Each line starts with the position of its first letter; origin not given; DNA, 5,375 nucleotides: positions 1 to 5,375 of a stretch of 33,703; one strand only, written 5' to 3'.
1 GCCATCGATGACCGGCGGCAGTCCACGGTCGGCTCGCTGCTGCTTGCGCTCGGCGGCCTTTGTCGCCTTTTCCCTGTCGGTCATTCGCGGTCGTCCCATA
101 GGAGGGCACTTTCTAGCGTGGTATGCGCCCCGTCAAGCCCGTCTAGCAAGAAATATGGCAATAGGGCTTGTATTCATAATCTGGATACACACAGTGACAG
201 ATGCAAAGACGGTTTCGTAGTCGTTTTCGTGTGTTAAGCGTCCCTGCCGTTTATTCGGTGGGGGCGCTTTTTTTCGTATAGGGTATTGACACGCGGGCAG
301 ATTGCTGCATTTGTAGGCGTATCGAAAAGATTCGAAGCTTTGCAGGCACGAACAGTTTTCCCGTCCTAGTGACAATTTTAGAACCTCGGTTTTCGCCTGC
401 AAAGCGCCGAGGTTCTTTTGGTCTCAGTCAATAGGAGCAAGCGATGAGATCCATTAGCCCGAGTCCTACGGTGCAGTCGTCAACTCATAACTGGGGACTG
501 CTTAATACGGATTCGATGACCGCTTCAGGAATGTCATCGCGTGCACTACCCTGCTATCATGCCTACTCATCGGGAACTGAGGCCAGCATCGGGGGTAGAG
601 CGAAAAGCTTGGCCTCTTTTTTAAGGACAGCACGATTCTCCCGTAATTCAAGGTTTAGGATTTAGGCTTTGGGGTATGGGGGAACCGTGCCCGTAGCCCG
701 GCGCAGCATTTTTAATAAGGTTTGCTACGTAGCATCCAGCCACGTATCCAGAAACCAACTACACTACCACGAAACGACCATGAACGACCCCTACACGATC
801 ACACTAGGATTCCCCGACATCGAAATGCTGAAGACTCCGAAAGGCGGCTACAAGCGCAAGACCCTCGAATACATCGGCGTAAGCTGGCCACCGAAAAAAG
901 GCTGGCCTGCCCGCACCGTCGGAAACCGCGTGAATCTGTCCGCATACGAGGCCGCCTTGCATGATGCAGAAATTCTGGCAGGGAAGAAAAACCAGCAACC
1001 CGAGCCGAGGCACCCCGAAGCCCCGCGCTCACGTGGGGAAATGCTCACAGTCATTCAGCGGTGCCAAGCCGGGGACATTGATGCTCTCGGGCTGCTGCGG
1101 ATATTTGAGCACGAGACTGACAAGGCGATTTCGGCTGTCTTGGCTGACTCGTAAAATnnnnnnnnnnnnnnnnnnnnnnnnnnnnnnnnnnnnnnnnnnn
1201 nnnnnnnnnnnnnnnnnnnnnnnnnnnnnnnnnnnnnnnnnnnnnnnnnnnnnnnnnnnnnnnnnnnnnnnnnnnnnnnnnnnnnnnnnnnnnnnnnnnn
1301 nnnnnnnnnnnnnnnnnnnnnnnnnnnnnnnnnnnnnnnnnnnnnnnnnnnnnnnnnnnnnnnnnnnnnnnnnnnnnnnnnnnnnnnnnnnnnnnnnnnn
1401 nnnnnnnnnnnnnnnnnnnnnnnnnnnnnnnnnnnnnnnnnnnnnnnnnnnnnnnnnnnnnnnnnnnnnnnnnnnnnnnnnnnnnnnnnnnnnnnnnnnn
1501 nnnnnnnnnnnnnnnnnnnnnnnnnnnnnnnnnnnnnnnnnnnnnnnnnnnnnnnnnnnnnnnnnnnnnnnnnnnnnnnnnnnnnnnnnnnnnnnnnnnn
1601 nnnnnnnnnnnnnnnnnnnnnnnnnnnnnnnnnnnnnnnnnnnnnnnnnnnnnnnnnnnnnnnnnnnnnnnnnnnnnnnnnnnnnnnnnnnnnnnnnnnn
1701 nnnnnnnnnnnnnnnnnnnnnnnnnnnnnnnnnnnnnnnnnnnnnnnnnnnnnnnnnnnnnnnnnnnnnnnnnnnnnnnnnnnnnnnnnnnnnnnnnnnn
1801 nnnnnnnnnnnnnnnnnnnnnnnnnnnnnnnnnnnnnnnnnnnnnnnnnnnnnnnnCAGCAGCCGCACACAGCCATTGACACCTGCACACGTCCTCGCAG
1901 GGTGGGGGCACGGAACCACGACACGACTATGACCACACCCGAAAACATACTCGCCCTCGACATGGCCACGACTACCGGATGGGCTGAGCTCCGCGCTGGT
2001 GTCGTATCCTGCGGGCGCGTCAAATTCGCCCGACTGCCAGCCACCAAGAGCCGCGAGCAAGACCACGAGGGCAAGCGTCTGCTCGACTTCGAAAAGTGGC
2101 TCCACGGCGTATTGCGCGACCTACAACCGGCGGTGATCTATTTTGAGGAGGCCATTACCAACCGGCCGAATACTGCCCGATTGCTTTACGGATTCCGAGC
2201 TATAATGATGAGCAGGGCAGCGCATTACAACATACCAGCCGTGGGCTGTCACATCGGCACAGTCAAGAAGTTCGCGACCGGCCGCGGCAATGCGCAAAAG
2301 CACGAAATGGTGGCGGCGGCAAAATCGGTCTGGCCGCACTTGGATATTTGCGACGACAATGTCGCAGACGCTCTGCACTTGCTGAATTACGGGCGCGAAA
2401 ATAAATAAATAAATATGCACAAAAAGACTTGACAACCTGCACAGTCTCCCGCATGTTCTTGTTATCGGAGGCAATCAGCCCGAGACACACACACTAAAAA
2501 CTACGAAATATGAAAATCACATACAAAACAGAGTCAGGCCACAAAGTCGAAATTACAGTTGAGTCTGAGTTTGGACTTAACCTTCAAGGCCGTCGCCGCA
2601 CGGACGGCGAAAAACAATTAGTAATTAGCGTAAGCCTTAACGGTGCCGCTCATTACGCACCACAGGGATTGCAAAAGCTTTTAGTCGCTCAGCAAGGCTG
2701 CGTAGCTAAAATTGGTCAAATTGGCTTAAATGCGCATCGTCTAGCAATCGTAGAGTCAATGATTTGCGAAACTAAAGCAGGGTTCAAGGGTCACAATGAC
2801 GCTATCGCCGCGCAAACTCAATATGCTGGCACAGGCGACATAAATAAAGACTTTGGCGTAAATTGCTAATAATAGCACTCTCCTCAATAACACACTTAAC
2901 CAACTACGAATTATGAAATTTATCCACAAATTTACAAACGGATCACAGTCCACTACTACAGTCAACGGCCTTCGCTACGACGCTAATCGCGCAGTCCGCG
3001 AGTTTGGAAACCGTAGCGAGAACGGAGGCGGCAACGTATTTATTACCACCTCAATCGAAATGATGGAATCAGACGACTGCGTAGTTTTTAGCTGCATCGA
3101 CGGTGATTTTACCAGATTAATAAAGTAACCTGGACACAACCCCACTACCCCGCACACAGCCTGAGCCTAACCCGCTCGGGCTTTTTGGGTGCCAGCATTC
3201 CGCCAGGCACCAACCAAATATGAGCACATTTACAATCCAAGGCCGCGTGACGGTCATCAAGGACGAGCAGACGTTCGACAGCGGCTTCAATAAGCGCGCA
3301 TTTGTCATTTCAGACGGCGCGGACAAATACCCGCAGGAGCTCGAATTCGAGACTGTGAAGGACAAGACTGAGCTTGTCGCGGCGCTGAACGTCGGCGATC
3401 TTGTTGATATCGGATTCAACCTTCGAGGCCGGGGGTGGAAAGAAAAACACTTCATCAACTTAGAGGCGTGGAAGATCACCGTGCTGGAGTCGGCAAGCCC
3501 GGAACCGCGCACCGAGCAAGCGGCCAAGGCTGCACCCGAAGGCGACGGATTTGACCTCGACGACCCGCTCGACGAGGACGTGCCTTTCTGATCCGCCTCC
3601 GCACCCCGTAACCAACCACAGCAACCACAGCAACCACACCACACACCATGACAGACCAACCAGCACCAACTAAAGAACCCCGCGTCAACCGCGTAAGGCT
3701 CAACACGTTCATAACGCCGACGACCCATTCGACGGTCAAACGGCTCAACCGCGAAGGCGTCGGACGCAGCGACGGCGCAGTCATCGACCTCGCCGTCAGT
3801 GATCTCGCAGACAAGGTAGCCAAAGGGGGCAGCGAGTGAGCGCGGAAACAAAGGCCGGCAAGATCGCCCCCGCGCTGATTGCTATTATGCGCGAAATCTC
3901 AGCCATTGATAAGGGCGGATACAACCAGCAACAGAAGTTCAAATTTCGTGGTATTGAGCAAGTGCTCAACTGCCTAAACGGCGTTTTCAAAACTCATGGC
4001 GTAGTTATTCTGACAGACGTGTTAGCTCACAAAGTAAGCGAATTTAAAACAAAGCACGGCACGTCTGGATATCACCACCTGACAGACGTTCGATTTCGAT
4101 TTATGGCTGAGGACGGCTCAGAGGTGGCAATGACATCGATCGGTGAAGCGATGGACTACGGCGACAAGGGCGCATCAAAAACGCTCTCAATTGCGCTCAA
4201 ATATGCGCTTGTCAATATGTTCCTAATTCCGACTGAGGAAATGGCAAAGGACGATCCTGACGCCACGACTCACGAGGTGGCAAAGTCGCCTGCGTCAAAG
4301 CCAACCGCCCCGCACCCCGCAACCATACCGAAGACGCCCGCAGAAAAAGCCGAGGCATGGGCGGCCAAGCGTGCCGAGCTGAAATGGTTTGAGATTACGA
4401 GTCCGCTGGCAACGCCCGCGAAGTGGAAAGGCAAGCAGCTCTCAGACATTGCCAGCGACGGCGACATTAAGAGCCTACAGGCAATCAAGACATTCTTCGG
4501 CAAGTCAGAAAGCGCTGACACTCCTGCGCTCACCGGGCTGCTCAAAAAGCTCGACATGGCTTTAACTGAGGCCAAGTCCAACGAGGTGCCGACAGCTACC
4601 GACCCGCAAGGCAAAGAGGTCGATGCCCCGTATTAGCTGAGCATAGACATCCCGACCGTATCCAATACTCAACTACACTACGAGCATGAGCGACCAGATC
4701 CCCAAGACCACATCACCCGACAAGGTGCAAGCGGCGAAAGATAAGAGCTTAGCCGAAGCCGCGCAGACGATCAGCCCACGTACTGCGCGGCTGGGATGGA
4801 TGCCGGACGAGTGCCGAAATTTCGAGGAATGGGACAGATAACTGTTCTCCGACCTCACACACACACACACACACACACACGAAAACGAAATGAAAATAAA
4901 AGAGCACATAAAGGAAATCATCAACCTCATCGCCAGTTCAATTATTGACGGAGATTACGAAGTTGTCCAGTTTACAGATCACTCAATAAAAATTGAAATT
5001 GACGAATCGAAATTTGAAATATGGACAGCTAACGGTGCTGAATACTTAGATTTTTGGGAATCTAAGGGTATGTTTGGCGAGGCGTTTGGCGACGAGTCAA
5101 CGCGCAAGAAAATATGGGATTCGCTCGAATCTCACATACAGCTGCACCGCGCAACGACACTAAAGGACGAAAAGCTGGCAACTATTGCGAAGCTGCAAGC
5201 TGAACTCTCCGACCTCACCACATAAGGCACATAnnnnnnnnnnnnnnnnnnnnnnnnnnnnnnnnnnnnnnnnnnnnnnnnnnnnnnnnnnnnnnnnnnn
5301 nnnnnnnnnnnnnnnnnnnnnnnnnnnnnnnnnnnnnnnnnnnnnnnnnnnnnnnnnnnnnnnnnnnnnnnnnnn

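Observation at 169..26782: Fixed-length 20-nt motif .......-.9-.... ending 0-25 nt before nine start codons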

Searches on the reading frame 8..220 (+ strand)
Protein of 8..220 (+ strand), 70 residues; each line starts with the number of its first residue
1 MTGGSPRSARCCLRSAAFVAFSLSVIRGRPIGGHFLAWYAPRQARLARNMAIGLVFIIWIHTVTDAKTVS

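Call 44: search_protein_families(library=pfam, proteins=[window:8-220:+], max_evalue=0.05)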
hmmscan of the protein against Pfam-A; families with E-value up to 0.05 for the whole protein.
window:8-220:+ (70 aa): 0 families

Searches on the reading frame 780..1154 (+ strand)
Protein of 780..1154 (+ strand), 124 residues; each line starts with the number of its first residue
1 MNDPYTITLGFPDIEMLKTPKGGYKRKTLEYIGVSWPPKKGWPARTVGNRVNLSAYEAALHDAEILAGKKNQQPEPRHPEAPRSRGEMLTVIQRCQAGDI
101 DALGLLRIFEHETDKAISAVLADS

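Call 45: search_protein_families(library=pfam, proteins=[window:780-1154:+], max_evalue=0.05)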
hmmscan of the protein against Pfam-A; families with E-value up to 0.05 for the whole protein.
window:780-1154:+ (124 aa): 0 families

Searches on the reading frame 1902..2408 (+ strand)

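Call 45: search_protein_families(library=pfam, proteins=[window:1902-2408:+], max_evalue=0.05)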
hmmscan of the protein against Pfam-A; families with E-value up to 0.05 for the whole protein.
window:1902-2408:+ (168 aa): 1 family
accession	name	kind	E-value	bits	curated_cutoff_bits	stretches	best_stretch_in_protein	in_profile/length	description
PF02075.23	RuvC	-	0.029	14.7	22.2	1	53-158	35-142/148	Crossover junction endodeoxyribonuclease RuvC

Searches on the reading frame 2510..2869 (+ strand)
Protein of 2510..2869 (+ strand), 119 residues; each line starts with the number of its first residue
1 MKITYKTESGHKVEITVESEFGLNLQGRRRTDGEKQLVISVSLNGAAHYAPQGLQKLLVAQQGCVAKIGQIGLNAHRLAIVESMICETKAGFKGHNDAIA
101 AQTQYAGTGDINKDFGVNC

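Call 45: search_protein_families(library=pfam, proteins=[window:2510-2869:+], max_evalue=0.05)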
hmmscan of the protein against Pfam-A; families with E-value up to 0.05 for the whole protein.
window:2510-2869:+ (119 aa): 1 family
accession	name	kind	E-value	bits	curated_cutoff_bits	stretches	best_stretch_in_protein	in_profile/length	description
PF15028.12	PTCRA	-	0.019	15.2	23.1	1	60-99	62-101/127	Pre-T-cell antigen receptor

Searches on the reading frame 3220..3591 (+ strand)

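Call 45: search_protein_families(library=pfam, proteins=[window:3220-3591:+], max_evalue=0.05)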
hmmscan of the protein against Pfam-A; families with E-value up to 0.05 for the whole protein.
window:3220-3591:+ (123 aa): 1 family
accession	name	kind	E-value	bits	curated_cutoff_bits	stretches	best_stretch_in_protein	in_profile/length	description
PF11325.14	DUF3127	-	8.2e-21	74.5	27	1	6-86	2-84/85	Domain of unknown function (DUF3127)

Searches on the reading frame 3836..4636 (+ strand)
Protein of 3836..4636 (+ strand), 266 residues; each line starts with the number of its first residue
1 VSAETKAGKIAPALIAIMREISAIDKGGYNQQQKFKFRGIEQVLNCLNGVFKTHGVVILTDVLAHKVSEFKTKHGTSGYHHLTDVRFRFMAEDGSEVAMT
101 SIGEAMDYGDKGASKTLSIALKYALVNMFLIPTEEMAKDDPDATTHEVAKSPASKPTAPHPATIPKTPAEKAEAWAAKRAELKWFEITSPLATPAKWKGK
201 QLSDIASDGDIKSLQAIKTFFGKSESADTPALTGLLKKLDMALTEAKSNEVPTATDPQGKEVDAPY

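Call 8: search_protein_families(library=pfam, proteins=[window:3836-4636:+], max_evalue=0.01)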
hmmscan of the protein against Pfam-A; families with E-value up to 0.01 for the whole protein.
window:3836-4636:+ (266 aa): 1 family
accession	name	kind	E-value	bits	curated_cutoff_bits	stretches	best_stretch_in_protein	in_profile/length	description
PF04404.17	ERF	-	4.8e-21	75.8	25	1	11-151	2-135/153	ERF superfamily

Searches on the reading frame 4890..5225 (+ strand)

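Call 45: search_protein_families(library=pfam, proteins=[window:4890-5225:+], max_evalue=0.05)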
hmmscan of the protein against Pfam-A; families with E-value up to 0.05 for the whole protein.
window:4890-5225:+ (111 aa): 1 family
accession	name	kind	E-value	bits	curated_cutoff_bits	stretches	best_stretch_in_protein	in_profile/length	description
PF17836.7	PglD_N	-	0.02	15.9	23.4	1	9-78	13-77/78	PglD N-terminal domain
